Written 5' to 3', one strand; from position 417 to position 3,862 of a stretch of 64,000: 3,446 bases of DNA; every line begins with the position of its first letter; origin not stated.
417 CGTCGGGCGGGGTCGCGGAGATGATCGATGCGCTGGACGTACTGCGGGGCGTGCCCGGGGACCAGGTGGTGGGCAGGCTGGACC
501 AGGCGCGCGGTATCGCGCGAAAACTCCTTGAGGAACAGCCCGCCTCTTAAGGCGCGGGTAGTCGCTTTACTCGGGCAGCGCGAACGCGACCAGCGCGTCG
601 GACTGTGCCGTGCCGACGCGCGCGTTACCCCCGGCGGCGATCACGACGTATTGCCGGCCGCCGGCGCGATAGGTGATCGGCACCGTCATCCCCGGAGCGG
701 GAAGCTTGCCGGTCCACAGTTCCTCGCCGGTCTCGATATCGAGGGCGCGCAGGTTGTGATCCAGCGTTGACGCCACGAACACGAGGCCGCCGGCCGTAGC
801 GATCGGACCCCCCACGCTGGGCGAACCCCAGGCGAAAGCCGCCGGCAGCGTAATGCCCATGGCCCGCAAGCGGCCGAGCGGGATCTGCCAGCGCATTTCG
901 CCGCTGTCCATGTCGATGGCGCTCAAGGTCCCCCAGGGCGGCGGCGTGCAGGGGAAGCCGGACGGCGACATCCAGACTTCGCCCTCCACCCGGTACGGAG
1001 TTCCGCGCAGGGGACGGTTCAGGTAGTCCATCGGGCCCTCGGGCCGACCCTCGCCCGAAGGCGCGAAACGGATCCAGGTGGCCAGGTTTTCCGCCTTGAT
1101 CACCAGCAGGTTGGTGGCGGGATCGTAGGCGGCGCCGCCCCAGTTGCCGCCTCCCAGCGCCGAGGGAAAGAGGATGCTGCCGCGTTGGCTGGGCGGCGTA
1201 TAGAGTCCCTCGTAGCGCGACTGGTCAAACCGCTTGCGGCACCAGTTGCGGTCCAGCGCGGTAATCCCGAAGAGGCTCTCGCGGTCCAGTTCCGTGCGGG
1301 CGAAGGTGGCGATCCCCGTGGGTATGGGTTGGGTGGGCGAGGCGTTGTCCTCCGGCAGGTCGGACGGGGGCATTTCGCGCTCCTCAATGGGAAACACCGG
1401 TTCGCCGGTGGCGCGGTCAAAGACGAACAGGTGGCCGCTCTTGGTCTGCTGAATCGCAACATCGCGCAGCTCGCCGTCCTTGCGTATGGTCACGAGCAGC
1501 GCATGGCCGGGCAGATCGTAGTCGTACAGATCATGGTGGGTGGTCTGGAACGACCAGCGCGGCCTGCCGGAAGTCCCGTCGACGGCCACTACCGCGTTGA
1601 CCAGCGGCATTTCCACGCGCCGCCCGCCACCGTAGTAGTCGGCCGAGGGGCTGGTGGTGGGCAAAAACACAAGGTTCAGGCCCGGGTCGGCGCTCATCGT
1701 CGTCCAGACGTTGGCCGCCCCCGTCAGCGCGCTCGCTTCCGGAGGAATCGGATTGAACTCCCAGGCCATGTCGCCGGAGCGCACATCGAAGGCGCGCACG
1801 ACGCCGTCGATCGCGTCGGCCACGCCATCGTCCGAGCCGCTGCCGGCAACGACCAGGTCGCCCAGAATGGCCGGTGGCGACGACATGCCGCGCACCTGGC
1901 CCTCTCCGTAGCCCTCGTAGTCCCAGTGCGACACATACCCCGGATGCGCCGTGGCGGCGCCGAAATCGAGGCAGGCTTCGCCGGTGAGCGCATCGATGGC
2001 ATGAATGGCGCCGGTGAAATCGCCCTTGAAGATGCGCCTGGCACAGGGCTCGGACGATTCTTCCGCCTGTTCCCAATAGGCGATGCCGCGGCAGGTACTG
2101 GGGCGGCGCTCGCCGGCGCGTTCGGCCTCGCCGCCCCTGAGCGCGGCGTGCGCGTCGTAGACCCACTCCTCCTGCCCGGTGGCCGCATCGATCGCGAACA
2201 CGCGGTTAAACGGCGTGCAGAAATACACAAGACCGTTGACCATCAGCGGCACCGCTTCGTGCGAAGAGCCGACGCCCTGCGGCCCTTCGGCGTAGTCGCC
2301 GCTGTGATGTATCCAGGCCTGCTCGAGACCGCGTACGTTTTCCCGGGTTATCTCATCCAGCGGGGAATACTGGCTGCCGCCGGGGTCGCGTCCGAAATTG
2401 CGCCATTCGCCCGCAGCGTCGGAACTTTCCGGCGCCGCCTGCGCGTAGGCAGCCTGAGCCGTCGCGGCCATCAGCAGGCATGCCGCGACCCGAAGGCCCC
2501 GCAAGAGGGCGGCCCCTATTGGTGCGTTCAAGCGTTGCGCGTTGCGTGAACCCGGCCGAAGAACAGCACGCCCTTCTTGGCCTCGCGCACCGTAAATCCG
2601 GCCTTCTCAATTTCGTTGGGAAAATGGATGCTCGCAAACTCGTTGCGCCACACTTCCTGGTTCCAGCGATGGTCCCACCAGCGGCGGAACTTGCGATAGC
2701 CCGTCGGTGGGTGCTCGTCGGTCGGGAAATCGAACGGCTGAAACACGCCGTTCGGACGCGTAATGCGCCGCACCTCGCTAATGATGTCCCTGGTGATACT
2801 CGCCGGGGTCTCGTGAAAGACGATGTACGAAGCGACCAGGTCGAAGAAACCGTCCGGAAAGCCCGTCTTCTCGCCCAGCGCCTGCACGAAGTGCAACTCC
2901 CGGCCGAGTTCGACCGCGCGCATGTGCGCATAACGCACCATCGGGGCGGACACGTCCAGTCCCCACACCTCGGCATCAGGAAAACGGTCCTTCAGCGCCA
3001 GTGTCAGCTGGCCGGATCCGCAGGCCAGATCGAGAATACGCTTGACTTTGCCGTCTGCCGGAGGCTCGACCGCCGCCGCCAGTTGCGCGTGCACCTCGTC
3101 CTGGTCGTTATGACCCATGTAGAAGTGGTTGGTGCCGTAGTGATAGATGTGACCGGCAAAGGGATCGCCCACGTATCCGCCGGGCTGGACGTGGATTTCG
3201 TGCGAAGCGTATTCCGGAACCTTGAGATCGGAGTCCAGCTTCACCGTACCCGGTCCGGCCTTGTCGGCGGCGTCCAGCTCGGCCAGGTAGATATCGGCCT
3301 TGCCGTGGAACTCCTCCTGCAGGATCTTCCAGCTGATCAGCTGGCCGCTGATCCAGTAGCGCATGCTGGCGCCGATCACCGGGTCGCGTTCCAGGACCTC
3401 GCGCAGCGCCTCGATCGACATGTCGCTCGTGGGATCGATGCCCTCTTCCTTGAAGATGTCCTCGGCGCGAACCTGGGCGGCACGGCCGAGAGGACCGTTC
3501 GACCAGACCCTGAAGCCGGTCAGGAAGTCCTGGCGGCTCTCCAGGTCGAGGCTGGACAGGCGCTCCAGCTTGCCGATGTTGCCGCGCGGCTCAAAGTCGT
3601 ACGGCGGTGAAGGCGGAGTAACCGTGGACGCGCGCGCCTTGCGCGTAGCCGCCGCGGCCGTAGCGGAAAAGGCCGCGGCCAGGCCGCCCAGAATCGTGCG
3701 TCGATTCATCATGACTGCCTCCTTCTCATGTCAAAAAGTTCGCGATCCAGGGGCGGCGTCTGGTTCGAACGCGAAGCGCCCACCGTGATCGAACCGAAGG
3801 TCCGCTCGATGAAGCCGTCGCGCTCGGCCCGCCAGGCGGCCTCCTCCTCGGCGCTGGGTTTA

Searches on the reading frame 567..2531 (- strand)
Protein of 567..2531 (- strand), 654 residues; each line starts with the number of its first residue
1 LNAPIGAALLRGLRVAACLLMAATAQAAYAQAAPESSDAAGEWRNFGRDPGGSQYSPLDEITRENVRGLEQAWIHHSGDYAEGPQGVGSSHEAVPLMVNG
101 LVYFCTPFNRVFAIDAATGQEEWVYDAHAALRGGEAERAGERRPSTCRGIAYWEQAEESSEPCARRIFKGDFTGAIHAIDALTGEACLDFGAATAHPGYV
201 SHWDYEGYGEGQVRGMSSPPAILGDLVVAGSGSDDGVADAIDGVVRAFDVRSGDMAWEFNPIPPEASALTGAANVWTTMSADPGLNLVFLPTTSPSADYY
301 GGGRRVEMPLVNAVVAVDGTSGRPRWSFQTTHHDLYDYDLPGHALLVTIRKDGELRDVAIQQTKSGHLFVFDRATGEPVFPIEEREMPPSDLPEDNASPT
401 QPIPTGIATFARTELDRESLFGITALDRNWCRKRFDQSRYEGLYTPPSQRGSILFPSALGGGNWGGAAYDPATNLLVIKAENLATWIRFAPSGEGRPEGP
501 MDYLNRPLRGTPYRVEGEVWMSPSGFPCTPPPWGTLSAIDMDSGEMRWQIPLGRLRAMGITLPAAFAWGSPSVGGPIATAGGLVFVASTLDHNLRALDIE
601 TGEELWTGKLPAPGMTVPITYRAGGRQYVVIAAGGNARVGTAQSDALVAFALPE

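Call 21: search_protein_families(library=pfam, proteins=[window:567-2531:-], max_evalue=0.001)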
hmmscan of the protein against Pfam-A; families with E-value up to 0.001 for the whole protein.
window:567-2531:- (654 aa): 3 families
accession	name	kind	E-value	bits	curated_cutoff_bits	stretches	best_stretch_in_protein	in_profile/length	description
PF01011.28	PQQ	-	6.8e-194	646.4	26.7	1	43-629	1-595/595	Glucose/ethanol/alcohol dehydrogenase, beta-propeller domain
PF13360.13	PQQ_2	-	4.9e-20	72.6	27.6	2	534-632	3-81/233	Outer membrane protein assembly factor BamB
PF13570.13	Beta-prop_ACSF4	-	0.00027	20.9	133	0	580-622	102-143/329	Beta-alanine-activating enzyme, beta-propeller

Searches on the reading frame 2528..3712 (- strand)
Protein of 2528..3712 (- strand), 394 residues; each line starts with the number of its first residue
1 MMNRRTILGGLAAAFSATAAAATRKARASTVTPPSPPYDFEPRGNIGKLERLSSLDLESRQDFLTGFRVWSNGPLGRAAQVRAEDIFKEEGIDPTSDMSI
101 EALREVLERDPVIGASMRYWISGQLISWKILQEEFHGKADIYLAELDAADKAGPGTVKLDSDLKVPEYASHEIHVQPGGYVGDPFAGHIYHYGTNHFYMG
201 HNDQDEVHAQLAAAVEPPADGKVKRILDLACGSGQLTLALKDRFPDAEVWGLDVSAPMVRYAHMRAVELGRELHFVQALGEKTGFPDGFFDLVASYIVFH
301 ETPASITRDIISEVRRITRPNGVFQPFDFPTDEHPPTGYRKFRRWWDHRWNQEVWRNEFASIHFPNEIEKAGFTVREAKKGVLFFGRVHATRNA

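Call 21: search_protein_families(library=pfam, proteins=[window:2528-3712:-], max_evalue=0.001)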
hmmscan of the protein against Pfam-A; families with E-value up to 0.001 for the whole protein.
window:2528-3712:- (394 aa): 7 families
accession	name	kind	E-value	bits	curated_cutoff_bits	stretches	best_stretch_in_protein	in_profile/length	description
PF13649.12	Methyltransf_25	-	6.3e-20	72.1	27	1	226-322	1-97/97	Methyltransferase domain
PF08241.18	Methyltransf_11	-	8.4e-18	65.2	21.2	1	227-324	1-93/95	Methyltransferase domain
PF08242.18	Methyltransf_12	-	6.4e-12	46.5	30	1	227-324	1-98/98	Methyltransferase domain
PF13847.12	Methyltransf_31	-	1.9e-11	44.3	27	1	224-324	5-107/145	Methyltransferase domain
PF01209.24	Ubie_methyltran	-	6.5e-09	35.9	20.1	1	222-331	47-156/233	ubiE/COQ5 methyltransferase family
PF13489.12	Methyltransf_23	-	6.3e-07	29.7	27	1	210-377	12-163/164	Methyltransferase domain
PF05175.20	MTS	-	1.9e-06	28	23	1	222-323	31-135/170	Methyltransferase small domain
